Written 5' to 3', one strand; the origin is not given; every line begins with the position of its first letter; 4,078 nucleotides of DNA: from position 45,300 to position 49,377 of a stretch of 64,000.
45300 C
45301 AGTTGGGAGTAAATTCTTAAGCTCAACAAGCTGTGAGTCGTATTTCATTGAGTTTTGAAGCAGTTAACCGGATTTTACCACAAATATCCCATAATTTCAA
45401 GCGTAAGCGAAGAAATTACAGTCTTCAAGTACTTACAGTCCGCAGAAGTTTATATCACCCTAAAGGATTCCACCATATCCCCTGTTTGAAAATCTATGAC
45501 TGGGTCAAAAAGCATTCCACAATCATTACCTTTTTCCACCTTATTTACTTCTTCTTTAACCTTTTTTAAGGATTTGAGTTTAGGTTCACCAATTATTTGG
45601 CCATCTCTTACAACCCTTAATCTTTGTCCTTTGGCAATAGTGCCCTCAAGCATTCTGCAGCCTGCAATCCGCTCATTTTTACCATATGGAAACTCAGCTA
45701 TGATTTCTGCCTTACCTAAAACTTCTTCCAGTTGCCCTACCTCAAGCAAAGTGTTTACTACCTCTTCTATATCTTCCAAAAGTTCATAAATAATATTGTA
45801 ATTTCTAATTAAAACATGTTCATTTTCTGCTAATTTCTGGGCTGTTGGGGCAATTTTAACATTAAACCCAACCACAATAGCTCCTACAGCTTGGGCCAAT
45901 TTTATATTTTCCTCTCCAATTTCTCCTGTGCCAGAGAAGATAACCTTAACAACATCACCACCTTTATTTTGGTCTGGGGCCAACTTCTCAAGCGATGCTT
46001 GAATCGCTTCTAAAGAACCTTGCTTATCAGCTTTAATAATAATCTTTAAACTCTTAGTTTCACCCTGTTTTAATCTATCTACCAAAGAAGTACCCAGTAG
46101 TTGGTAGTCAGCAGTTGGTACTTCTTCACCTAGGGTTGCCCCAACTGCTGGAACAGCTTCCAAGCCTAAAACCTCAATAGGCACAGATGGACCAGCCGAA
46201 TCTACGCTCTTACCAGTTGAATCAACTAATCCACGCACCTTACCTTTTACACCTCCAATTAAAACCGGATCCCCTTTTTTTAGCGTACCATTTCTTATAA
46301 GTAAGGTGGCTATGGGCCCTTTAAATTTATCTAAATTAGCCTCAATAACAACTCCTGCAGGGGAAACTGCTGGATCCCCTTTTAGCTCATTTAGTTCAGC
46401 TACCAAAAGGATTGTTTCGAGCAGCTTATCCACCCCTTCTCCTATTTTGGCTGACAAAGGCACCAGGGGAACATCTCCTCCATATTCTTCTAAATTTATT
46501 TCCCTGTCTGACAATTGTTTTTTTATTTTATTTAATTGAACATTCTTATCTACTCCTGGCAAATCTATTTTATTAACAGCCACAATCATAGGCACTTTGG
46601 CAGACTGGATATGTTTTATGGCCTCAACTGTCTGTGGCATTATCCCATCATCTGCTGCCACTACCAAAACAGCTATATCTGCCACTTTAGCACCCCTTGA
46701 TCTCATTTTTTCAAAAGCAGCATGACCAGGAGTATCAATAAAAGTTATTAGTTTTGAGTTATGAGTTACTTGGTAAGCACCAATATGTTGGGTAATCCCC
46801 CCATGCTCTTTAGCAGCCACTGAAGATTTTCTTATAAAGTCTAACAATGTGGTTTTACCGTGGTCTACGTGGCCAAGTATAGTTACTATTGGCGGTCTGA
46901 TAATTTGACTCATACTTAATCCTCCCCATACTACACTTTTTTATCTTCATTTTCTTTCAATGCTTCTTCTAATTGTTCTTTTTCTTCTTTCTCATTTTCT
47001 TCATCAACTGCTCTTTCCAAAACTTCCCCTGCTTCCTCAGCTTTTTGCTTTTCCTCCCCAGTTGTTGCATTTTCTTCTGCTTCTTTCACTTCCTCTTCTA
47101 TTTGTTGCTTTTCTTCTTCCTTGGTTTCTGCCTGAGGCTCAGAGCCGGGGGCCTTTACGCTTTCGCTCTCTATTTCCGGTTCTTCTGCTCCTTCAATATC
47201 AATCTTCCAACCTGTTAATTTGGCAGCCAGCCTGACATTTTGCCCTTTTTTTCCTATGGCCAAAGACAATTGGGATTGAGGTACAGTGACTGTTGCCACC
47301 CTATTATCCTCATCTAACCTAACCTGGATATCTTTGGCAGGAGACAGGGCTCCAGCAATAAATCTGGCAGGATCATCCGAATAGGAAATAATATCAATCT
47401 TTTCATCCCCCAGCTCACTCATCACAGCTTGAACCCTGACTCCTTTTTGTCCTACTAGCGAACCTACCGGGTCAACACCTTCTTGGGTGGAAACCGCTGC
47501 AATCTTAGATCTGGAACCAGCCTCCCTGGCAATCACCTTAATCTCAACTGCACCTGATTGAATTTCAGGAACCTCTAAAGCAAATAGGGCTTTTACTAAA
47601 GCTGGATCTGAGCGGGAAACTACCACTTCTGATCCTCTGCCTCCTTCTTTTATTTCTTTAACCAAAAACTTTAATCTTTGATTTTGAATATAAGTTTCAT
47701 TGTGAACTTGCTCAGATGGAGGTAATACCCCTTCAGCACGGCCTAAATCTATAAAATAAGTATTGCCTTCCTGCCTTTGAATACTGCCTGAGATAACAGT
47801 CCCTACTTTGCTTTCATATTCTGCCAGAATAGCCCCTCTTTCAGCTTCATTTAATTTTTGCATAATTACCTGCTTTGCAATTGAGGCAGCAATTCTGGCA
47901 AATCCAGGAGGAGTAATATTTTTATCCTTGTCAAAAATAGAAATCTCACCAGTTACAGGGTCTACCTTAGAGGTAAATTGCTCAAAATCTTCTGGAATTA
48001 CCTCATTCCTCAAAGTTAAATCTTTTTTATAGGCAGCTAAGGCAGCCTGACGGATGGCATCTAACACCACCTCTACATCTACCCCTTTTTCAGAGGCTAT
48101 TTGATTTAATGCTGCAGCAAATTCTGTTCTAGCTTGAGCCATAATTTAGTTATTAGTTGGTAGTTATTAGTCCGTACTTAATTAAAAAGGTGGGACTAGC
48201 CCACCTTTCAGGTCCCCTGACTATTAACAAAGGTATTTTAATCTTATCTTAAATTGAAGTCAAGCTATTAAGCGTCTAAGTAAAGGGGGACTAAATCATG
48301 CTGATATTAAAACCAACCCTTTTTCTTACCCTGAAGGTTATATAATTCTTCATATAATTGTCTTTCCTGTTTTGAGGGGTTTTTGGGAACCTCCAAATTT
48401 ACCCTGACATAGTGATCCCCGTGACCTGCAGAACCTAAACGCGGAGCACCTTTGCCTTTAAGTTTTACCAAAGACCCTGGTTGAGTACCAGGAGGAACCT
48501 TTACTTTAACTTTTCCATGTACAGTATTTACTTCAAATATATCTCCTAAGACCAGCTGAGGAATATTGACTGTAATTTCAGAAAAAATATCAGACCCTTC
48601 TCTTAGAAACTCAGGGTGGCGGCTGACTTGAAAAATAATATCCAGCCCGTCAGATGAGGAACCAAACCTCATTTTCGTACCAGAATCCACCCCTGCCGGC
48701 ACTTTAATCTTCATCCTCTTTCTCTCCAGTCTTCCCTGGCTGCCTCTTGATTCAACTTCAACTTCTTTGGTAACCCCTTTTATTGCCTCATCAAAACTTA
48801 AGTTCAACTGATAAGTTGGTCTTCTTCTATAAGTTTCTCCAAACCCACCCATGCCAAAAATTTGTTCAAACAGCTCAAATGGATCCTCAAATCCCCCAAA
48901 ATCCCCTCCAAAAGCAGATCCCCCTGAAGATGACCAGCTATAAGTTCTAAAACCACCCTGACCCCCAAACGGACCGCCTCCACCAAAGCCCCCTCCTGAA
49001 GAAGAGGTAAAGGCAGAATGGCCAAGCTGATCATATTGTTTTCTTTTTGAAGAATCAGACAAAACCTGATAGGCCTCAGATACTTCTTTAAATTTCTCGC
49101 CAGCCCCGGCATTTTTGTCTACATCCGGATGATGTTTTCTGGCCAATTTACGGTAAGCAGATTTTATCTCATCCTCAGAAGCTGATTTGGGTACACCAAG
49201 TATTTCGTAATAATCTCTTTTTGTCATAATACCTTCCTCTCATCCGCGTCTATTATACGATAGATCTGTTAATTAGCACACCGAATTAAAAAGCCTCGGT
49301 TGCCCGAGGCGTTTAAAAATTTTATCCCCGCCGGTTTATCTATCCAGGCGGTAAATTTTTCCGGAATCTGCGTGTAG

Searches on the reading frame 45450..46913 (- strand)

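Call 6: search_protein_families(library=pfam, proteins=[window:45450-46913:-], max_evalue=0.001)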
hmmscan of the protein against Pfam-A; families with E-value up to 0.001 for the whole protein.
window:45450-46913:- (487 aa): 9 families
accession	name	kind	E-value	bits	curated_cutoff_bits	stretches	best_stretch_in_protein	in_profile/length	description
PF00009.33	GTP_EFTU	-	1e-40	139.8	26.5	1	9-170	5-184/188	Elongation factor Tu GTP binding domain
PF11987.13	IF-2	-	4.5e-31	107.6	27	1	277-383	15-117/117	Translation-initiation factor 2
PF22042.2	EF-G_D2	-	2.2e-23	82.6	27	1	186-262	3-82/84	Elongation factor G domain 2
PF01926.29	MMR_HSR1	-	3.2e-12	47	21.9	1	10-115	2-113/113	50S ribosome-binding GTPase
PF03144.31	GTP_EFTU_D2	-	1.8e-06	28.7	30.3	0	415-469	2-58/73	Elongation factor Tu domain 2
PF02421.24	FeoB_N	-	1.1e-05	25.4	27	1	10-168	3-156/156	Ferrous iron transport protein B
PF00071.28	Ras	-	1.3e-05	25.3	21.6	1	11-169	3-157/162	Ras family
PF00025.27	Arf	-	4.8e-05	23.3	22.3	1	11-168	18-170/174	ADP-ribosylation factor family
PF08477.19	Roc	-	0.00059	20.5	27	0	10-117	2-119/119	Ras of Complex, Roc, domain of DAPkinase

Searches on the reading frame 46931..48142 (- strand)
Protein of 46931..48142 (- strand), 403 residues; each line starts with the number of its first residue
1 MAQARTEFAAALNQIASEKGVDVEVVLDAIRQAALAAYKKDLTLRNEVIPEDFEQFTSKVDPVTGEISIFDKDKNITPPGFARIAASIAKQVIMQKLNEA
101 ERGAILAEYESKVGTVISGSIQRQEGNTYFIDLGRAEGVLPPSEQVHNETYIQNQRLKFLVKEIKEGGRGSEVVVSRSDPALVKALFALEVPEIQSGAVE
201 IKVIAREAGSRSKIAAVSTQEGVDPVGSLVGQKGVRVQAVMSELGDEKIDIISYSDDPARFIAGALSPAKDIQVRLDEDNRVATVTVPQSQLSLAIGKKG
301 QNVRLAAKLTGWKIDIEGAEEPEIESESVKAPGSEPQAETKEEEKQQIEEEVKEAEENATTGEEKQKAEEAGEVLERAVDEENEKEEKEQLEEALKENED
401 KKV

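Call 6: search_protein_families(library=pfam, proteins=[window:46931-48142:-], max_evalue=0.001)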
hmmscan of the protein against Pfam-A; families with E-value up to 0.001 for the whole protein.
window:46931-48142:- (403 aa): 4 families
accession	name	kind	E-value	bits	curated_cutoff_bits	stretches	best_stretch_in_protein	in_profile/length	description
PF13184.12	KH_5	-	7.7e-24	84.1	27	1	208-274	1-67/69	NusA-like KH domain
PF08529.16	NusA_N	-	3.1e-12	47.2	23.8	2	7-73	1-59/119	NusA N-terminal domain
PF00013.35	KH_1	-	6.3e-07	29.5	21.5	1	283-323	2-42/66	KH domain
PF23095.1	KH_NusA_C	-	0.00011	22.6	34.2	1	285-316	3-34/59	Transcription termination/antitermination protein NusA, KH domain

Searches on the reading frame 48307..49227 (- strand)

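Call 6: search_protein_families(library=pfam, proteins=[window:48307-49227:-], max_evalue=0.001)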
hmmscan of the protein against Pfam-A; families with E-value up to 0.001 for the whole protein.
window:48307-49227:- (306 aa): 2 families
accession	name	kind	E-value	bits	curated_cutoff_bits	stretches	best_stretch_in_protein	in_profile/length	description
PF01556.23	DnaJ_C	-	1.7e-34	119.5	26.6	1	139-281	3-152/152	DnaJ C terminal domain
PF00226.36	DnaJ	-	9.7e-28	96.5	27.8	1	5-66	1-63/63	DnaJ domain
